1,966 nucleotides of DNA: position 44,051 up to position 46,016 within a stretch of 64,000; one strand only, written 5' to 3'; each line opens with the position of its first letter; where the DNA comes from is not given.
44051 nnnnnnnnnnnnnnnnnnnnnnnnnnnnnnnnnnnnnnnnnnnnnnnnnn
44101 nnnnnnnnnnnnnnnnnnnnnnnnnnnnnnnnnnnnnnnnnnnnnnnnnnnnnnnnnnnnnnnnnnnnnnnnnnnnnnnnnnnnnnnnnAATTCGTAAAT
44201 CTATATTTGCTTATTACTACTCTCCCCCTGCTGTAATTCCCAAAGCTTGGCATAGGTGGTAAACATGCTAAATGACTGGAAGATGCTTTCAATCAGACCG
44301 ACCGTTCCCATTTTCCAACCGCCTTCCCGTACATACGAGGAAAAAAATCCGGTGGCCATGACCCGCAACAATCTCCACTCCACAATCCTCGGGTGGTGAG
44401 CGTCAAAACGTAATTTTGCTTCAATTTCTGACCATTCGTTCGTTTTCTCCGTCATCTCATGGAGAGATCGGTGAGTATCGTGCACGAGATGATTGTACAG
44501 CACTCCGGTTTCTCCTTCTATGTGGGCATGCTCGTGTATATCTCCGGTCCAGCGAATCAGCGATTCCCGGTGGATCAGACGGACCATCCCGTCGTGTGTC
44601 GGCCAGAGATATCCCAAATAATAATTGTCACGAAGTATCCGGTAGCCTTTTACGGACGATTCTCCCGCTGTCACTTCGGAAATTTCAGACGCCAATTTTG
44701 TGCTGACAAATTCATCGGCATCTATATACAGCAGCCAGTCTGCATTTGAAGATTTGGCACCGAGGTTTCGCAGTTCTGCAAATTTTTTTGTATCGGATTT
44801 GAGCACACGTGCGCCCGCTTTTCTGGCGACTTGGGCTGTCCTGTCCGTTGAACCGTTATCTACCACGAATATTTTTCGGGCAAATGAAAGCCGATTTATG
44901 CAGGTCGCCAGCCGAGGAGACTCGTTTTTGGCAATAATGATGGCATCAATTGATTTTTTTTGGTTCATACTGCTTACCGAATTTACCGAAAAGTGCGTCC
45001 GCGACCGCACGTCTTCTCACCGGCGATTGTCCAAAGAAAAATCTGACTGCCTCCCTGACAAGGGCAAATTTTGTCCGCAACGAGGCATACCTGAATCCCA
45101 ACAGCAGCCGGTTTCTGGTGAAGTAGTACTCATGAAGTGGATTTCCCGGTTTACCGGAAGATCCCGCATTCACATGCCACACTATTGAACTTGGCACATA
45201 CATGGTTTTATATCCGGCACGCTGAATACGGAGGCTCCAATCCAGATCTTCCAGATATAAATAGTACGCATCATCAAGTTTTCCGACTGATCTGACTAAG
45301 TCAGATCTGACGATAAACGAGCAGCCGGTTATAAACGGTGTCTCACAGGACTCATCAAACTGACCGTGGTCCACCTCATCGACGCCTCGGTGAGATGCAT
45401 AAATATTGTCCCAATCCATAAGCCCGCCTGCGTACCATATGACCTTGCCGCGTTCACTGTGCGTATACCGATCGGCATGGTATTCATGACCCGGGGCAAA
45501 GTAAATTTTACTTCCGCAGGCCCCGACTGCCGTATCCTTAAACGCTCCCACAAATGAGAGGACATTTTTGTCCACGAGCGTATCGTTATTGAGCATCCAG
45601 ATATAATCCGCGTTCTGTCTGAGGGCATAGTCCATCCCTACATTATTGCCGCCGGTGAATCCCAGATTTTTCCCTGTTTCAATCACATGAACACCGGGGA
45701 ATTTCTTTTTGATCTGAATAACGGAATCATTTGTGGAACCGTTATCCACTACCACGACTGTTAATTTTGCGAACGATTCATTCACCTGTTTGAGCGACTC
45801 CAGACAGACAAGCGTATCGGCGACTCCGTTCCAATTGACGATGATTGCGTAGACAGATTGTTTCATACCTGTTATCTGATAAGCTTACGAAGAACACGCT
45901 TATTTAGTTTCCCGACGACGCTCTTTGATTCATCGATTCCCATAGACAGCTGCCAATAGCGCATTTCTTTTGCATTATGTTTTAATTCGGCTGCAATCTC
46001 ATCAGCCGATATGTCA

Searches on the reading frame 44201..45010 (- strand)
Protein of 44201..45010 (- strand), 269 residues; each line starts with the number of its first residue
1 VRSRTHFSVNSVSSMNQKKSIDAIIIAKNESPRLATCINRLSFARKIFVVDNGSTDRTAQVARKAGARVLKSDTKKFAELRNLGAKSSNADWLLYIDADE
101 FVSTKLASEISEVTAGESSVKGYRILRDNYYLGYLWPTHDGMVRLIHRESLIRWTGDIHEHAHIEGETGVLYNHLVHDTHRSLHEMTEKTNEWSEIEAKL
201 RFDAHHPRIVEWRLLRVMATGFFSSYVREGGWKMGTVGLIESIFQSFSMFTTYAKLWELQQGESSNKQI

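Call 7: search_protein_families(library=pfam, proteins=[window:44201-45010:-], max_evalue=0.001)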
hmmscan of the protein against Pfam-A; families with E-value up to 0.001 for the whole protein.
window:44201-45010:- (269 aa): 3 families
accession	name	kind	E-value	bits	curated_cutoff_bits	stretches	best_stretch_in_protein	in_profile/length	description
PF00535.33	Glycos_transf_2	-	1.8e-14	54.4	23.3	1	23-106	2-96/168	Glycosyl transferase family 2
PF13704.12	Glyco_tranf_2_4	-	4.3e-09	37.2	27.5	1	29-111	2-95/98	Glycosyl transferase family 2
PF10111.15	Glyco_tranf_2_2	-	0.00048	20.1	27.3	1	45-105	30-97/276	Glycosyltransferase like family 2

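Call 20: search_protein_families(library=ncbifam, proteins=[window:44201-45010:-], max_evalue=0.00001)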
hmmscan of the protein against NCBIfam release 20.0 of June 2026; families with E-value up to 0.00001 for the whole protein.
window:44201-45010:- (269 aa): 4 families
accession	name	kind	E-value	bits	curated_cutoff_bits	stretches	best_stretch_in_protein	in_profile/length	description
TIGR04283.1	glyco_like_mftF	equivalog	8e-13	48.5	182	1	24-122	4-105/221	TIGR04283 family arsenosugar biosynthesis glycosyltransferase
NF010496.0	PRK13915.1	equivalog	4e-08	32.7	262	1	4-74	16-93/307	glucosyl-3-phosphoglycerate synthase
TIGR04182.1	glyco_TIGR04182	equivalog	1.7e-06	27.7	325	1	25-117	6-101/293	S-layer glycoprotein N-glycosyltransferase AglJ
NF041865.1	EpsU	equivalog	8.2e-06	25.1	700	1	14-111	34-144/394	exopolysaccharide biosynthesis GT2 family glycosyltransferase EpsU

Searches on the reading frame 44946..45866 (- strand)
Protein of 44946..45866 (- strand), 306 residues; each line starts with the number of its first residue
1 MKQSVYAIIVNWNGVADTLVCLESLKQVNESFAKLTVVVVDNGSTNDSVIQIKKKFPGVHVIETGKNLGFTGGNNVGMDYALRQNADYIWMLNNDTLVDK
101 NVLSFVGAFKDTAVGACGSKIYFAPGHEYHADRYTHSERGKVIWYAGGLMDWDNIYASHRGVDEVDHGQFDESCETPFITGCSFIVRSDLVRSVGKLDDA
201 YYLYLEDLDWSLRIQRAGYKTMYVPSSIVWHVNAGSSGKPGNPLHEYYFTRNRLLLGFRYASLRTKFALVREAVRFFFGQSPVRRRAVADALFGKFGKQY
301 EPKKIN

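Call 7: search_protein_families(library=pfam, proteins=[window:44946-45866:-], max_evalue=0.001)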
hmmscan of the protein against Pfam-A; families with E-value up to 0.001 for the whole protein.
window:44946-45866:- (306 aa): 3 families
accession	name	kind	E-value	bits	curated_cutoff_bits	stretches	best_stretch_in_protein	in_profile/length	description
PF00535.33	Glycos_transf_2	-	8e-14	52.3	23.3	1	7-159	2-132/168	Glycosyl transferase family 2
PF13641.12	Glyco_tranf_2_3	-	1.6e-13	51.6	27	1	4-234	2-214/230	Glycosyltransferase like family 2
PF13632.12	Glyco_trans_2_3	-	2.8e-06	27.7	27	1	152-231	40-123/198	Glycosyl transferase family group 2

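Call 20: search_protein_families(library=ncbifam, proteins=[window:44946-45866:-], max_evalue=0.00001)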
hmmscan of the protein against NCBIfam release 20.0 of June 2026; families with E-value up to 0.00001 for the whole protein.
window:44946-45866:- (306 aa): 6 families
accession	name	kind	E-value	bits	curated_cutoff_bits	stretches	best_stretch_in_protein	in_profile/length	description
TIGR01556.1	rhamnosyltran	subfamily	2.5e-16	59.7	200.55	1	22-104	7-92/281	rhamnosyltransferase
TIGR03965.1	mycofact_glyco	equivalog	1.2e-10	40.9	280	0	14-134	85-204/467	mycofactocin biosynthesis glycosyltransferase MftF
NF041875.1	EPS_EpsD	equivalog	1.9e-08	34.1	370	0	8-103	4-97/325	exopolysaccharide biosynthesis glycosyltransferase EpsD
TIGR03937.1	PgaC_IcaA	equivalog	5.8e-08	32.1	422.3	0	27-106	66-146/407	poly-beta-1,6-N-acetyl-D-glucosamine synthase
NF050113.1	gal_furan_GlfT1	equivalog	1.7e-07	30.8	330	1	7-103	3-98/290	galactofuranosyltransferase GlfT1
TIGR04242.1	nodulat_NodC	equivalog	7.6e-07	28.4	550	0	4-117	49-164/395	chitooligosaccharide synthase NodC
